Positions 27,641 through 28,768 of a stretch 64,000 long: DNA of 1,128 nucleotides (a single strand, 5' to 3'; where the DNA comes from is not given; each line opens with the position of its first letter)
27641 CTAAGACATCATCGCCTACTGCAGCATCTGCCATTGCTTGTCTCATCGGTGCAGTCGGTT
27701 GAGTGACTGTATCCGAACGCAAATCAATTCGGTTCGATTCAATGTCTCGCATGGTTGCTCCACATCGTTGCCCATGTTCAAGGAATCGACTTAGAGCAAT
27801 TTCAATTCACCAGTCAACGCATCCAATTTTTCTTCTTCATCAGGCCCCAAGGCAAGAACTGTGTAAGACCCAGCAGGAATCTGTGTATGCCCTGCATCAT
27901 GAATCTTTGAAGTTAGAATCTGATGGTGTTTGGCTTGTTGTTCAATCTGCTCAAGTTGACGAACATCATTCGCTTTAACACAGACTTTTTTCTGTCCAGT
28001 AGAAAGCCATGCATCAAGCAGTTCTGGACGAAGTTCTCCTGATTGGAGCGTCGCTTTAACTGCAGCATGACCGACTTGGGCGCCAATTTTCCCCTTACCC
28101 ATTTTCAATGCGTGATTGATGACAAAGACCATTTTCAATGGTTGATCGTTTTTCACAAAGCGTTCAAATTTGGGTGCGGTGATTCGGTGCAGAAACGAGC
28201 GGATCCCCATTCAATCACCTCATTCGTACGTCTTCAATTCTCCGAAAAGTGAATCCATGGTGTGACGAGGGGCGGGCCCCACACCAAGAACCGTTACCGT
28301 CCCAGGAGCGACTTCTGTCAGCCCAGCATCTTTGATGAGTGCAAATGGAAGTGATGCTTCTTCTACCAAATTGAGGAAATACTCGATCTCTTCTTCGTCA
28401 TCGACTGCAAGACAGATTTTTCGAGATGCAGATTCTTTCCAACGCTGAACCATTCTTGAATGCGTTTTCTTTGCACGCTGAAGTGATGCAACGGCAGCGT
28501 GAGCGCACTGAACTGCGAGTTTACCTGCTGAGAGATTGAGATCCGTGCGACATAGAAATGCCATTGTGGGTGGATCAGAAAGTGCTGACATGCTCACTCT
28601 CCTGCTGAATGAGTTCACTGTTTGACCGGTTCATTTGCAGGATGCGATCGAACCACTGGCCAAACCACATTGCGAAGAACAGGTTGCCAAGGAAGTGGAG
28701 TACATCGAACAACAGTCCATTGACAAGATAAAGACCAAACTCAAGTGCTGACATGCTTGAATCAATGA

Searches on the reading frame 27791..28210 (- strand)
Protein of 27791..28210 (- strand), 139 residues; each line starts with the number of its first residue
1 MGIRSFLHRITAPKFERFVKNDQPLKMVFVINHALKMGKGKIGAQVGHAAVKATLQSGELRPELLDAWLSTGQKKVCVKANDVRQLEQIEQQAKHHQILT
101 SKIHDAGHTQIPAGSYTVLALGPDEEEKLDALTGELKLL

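Call 117: search_protein_families(library=pfam, proteins=[window:27791-28210:-], max_evalue=0.001)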
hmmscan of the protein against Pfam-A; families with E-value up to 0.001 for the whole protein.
window:27791-28210:- (139 aa): 1 family
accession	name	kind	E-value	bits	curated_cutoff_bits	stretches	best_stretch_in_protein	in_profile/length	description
PF01981.21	PTH2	-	1.8e-38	131.7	23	1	25-139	1-115/115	Peptidyl-tRNA hydrolase PTH2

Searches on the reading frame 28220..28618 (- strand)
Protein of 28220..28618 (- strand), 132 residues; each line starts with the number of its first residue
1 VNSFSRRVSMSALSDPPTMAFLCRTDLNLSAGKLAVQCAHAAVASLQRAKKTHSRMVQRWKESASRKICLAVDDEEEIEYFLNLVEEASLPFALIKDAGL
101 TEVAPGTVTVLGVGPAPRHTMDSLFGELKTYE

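Call 117: search_protein_families(library=pfam, proteins=[window:28220-28618:-], max_evalue=0.001)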
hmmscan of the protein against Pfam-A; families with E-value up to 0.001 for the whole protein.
window:28220-28618:- (132 aa): 1 family
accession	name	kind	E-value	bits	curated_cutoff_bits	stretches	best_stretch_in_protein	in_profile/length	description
PF01981.21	PTH2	-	4.1e-35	120.9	23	1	19-131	3-115/115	Peptidyl-tRNA hydrolase PTH2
